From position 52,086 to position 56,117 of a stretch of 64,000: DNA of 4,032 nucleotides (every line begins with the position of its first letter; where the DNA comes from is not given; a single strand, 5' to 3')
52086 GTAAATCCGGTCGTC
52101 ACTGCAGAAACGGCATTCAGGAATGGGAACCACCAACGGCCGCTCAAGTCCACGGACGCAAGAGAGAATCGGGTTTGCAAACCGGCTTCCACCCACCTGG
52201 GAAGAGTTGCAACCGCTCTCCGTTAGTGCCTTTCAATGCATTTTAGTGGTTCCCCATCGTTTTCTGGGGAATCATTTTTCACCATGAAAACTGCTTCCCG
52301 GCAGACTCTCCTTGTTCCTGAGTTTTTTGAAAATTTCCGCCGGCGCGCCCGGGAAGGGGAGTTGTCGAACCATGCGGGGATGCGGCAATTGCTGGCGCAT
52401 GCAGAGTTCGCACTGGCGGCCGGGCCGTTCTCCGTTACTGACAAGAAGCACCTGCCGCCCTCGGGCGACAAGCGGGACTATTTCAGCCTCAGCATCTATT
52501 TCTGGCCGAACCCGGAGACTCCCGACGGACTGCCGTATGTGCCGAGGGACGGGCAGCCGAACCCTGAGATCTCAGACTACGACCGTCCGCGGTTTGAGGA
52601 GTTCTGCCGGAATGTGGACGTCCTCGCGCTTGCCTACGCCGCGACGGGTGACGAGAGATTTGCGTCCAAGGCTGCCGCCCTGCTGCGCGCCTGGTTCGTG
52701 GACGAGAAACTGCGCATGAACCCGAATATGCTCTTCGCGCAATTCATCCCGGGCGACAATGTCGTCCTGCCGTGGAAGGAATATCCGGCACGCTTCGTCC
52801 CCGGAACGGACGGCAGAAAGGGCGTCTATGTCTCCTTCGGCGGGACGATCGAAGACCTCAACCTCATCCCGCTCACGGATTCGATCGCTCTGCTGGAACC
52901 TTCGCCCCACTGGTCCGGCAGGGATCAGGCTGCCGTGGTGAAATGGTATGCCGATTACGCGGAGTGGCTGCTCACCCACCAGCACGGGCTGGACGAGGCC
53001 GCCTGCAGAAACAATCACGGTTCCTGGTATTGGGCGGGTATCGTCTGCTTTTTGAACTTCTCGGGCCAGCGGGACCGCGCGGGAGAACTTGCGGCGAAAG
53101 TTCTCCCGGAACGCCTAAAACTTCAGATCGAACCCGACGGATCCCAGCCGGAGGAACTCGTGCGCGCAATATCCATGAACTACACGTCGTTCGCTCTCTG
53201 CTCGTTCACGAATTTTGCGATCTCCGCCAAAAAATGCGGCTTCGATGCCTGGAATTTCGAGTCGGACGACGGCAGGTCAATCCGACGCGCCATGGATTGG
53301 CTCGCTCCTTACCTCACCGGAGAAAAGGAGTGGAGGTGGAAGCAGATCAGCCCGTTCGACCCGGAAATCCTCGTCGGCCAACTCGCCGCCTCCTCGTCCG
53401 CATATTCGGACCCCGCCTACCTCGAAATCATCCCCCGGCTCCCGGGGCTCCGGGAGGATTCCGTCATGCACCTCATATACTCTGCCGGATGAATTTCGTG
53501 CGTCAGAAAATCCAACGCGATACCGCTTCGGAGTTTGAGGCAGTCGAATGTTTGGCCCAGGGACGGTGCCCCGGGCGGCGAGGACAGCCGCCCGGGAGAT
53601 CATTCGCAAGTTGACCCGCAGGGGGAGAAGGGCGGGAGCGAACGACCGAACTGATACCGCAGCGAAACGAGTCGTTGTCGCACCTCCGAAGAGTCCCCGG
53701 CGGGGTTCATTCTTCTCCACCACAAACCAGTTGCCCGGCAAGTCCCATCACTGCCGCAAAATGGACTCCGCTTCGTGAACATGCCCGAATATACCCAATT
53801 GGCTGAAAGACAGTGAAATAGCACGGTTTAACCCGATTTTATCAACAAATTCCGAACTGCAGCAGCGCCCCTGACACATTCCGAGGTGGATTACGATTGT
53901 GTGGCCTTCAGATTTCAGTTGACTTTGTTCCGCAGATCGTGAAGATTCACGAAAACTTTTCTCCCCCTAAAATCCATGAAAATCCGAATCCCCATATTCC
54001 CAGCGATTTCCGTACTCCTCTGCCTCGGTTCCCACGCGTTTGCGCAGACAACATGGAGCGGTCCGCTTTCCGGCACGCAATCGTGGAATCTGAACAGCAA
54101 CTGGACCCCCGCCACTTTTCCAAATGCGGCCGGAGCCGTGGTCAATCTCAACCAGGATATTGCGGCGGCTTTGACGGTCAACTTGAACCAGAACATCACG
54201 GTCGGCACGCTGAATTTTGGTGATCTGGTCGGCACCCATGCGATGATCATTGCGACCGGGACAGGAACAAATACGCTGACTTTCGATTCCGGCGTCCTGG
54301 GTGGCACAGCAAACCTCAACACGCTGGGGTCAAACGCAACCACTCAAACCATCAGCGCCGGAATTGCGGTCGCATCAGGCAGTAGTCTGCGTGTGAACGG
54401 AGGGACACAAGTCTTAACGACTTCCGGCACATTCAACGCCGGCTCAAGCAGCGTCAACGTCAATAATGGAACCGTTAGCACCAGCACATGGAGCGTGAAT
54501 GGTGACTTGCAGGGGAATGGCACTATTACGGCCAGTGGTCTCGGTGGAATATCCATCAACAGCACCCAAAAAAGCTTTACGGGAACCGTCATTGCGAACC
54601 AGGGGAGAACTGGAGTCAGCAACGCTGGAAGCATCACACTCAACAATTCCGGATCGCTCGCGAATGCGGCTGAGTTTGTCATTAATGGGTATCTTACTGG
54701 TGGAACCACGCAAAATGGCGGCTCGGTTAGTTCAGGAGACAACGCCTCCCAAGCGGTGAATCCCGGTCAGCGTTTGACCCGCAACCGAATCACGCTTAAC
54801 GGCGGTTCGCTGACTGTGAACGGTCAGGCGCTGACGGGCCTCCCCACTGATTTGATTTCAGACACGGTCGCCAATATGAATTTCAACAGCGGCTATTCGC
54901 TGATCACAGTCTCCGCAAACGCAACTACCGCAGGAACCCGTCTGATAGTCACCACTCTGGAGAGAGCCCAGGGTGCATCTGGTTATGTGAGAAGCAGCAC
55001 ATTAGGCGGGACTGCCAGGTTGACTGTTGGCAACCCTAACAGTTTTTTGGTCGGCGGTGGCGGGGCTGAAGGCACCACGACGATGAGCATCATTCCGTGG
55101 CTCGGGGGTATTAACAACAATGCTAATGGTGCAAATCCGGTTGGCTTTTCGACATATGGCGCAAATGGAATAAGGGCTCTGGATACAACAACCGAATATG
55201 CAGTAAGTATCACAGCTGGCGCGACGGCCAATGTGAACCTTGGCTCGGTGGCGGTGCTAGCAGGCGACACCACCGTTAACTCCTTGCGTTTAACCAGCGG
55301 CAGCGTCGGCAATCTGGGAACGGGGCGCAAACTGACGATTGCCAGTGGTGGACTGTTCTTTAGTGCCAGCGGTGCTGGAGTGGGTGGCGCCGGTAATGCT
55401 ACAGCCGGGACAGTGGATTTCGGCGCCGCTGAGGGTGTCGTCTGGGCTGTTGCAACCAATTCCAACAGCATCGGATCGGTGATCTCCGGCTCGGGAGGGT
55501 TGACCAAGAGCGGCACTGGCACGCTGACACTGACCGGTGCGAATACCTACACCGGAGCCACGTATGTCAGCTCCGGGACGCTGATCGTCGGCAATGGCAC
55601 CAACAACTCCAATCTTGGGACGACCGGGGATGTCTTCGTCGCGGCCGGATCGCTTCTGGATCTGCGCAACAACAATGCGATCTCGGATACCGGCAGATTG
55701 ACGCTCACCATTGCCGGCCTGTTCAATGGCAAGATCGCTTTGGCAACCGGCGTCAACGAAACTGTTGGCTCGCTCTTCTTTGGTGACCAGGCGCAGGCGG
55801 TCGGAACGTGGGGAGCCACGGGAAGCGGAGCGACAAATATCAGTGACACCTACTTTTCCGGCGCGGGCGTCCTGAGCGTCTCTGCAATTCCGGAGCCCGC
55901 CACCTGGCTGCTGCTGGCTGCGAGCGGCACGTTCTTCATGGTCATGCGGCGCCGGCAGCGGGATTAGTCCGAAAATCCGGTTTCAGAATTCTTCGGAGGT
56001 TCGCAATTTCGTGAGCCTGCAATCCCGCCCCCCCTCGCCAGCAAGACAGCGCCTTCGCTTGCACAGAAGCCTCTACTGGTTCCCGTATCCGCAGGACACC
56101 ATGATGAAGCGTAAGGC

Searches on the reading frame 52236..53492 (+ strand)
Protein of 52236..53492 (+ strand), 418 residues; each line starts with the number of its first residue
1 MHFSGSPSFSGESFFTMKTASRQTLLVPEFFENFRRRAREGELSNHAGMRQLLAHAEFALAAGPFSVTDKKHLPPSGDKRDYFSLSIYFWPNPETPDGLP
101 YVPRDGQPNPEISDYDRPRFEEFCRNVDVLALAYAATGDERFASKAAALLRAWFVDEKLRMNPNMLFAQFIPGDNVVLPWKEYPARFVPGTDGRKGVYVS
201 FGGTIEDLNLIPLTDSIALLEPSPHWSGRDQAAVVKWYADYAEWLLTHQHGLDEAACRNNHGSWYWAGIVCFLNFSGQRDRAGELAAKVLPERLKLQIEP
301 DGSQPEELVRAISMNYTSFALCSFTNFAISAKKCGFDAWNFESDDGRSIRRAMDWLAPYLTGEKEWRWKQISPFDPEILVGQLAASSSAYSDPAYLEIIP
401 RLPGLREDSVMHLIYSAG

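Call 11: search_protein_families(library=pfam, proteins=[window:52236-53492:+], max_evalue=0.01)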
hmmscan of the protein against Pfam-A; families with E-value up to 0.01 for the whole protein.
window:52236-53492:+ (418 aa): 1 family
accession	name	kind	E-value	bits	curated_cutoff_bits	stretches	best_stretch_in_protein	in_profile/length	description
PF05426.18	Alginate_lyase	-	1e-66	225.6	22.2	1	66-366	1-275/275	Alginate lyase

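Call 24: find_encoding_contigs(protein=window:52236-53492:+, flank=3000, max_places=6)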
Protein window:52236-53492:+ (418 aa): no gene with exactly this product is on record in the collection.

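Call 80: find_homologous_proteins(query=window:52236-53492:+, max_evalue=1e-60)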
Query window:52236-53492:+ (418 aa): 440 proteins with E <= 1e-60 among 8000 candidates; the best 120 are listed.
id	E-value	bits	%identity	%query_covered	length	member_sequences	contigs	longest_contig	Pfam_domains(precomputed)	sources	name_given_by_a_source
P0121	1.0e-279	945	100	96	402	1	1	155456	PF05426.19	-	-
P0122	5.3e-249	844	88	96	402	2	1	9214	PF05426.19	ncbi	ncbi:MAG: alginate lyase family protein [Verrucomicrobiota bacterium]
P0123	2.5e-240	816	84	97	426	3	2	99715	PF05426.19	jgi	-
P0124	2.7e-237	806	85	96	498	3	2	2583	PF05426.19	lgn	-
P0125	1.0e-236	804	85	95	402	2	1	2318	PF05426.19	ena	-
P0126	4.2e-235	799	85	95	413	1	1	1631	PF05426.19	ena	-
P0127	3.4e-233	792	84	95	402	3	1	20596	PF05426.19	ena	-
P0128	1.8e-227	773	81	96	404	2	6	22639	PF05426.19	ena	-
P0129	1.3e-224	764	81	95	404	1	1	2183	PF05426.19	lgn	-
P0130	9.2e-216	735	77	96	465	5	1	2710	PF05426.19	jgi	-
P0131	1.3e-212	724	76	95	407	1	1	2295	PF05426.19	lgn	-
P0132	1.8e-212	724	84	88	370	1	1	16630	PF05426.19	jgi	jgi:hypothetical protein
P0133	6.5e-194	663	74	89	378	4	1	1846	PF05426.19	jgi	-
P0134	1.3e-176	606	63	95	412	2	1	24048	PF05426.19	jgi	jgi:hypothetical protein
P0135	6.9e-176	603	64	94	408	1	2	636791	PF05426.19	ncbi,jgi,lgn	jgi:hypothetical protein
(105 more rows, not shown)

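Call 81: find_encoding_contigs(protein=P0122, flank=10000, max_places=2)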
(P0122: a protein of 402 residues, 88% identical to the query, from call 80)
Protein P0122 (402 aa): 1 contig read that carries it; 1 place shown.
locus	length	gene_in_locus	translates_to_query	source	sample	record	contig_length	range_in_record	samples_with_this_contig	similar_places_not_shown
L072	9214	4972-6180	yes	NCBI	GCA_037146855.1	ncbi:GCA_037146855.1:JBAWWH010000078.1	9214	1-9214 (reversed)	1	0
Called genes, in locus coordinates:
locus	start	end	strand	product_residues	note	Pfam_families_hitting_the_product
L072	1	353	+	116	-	?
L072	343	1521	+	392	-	-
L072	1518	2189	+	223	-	PF07963:N_methyl (weak)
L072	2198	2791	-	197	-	-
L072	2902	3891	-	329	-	PF07963:N_methyl (weak)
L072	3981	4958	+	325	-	PF01208:URO-D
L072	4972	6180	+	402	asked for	PF05426:Alginate_lyase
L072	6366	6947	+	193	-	PF01797:Y1_Tnp (faint)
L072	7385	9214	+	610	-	PF12951:PATR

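Call 82: find_encoding_contigs(protein=P0123, flank=10000, max_places=2)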
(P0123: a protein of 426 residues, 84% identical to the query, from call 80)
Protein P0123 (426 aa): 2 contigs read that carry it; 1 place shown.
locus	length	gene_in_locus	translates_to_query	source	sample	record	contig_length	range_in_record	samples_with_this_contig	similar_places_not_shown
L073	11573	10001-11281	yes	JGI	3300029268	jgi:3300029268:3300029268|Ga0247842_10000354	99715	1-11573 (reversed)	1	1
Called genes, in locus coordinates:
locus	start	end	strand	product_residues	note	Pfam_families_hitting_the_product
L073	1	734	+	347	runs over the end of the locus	-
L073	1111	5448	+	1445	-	-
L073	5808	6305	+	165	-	-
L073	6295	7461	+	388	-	PF07963:N_methyl (weak)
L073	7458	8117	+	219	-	-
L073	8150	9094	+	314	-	PF00294:PfkB, PF08543:Phos_pyr_kin (faint)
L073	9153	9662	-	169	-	-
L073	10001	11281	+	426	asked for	PF05426:Alginate_lyase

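Call 83: find_encoding_contigs(protein=P0128, flank=10000, max_places=3)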
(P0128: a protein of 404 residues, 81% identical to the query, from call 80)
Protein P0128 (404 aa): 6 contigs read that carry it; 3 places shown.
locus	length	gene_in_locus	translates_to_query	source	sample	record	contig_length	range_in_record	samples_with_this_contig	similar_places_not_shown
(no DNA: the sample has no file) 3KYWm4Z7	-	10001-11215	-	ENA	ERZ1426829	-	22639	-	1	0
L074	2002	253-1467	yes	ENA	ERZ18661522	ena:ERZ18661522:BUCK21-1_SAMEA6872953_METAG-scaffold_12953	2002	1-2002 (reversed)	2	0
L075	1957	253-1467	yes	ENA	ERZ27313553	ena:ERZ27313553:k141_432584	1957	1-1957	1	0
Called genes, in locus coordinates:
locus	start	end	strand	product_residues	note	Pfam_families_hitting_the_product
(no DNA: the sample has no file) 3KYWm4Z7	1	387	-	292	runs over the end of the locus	PF02629:CoA_binding, PF13607:Succ_CoA_lig, PF00549:Ligase_CoA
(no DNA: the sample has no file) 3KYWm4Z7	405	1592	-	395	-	PF08442:ATP-grasp_2, PF13549:ATP-grasp_5, PF24948:Citrate_synth_N, PF00549:Ligase_CoA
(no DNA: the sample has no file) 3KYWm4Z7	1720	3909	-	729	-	PF02743:dCache_1 (weak), PF00512:HisKA, PF02518:HATPase_c, PF00072:Response_reg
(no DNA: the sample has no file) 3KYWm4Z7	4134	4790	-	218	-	PF01522:Polysacc_deac_1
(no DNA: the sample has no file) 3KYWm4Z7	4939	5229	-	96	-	PF09932:DUF2164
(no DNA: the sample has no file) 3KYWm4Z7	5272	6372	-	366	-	PF00144:Beta-lactamase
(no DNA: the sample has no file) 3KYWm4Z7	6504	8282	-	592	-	PF02012:BNR (faint), PF13088:BNR_2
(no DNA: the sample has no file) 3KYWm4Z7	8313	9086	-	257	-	PF07385:Lyx_isomer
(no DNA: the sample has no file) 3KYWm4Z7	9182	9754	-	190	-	-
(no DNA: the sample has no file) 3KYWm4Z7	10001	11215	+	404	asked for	PF05426:Alginate_lyase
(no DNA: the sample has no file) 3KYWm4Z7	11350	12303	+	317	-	PF00135:COesterase, PF07224:Chlorophyllase, PF20434:BD-FAE, PF07859:Abhydrolase_3, PF00326:Peptidase_S9 (faint)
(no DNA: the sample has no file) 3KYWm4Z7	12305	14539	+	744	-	-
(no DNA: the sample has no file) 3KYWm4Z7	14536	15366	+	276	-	PF13385:Laminin_G_3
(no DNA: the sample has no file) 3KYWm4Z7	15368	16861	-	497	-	PF13347:MFS_2 (weak), PF07690:MFS_1 (weak)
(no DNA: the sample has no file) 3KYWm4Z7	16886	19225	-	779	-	PF06165:GH94_b-supersand, PF17167:Glyco_hydro_94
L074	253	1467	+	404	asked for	PF05426:Alginate_lyase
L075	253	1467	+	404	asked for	PF05426:Alginate_lyase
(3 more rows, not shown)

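Call 85: search_protein_families(library=pfam, proteins=[L072:6366-6947:+], max_evalue=1)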
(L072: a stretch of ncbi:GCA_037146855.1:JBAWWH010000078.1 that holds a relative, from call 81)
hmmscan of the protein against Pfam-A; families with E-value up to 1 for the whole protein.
L072:6366-6947:+ (193 aa): 2 families
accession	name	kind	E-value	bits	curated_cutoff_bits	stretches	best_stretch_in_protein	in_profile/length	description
PF01797.21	Y1_Tnp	-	6e-06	26.8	23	1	103-172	40-121/121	Transposase IS200 like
PF15342.11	FAM212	-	0.065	13.5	27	1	63-78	44-59/60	FAM212 family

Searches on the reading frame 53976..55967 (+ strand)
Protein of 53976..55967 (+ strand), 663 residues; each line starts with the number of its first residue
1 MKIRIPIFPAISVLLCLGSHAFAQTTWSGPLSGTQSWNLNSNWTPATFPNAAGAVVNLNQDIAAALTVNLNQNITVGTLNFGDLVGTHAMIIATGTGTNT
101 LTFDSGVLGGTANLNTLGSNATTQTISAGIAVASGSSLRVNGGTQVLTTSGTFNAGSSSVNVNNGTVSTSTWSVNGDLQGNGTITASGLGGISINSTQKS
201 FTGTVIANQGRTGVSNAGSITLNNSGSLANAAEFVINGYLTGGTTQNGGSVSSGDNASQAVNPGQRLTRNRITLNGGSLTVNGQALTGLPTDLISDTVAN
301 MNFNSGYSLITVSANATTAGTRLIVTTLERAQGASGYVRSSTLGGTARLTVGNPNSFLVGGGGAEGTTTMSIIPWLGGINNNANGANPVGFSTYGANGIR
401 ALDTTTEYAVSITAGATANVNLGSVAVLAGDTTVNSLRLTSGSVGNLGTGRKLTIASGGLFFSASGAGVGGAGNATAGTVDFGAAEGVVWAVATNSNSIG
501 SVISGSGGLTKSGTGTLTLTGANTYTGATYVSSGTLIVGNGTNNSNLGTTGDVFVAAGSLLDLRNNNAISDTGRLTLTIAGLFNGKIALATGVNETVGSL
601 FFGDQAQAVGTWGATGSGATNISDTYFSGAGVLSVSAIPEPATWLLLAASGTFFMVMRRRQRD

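Call 11: search_protein_families(library=pfam, proteins=[window:53976-55967:+], max_evalue=0.01)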
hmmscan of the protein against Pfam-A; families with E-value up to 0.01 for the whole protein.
window:53976-55967:+ (663 aa): 2 families
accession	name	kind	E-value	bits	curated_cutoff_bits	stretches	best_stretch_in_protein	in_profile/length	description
PF12951.13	PATR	-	1.6e-10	41.2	27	1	509-538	1-30/30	Passenger-associated-transport-repeat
PF07589.16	PEP-CTERM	-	3.5e-05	24.1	20.7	1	637-660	1-24/24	PEP-CTERM motif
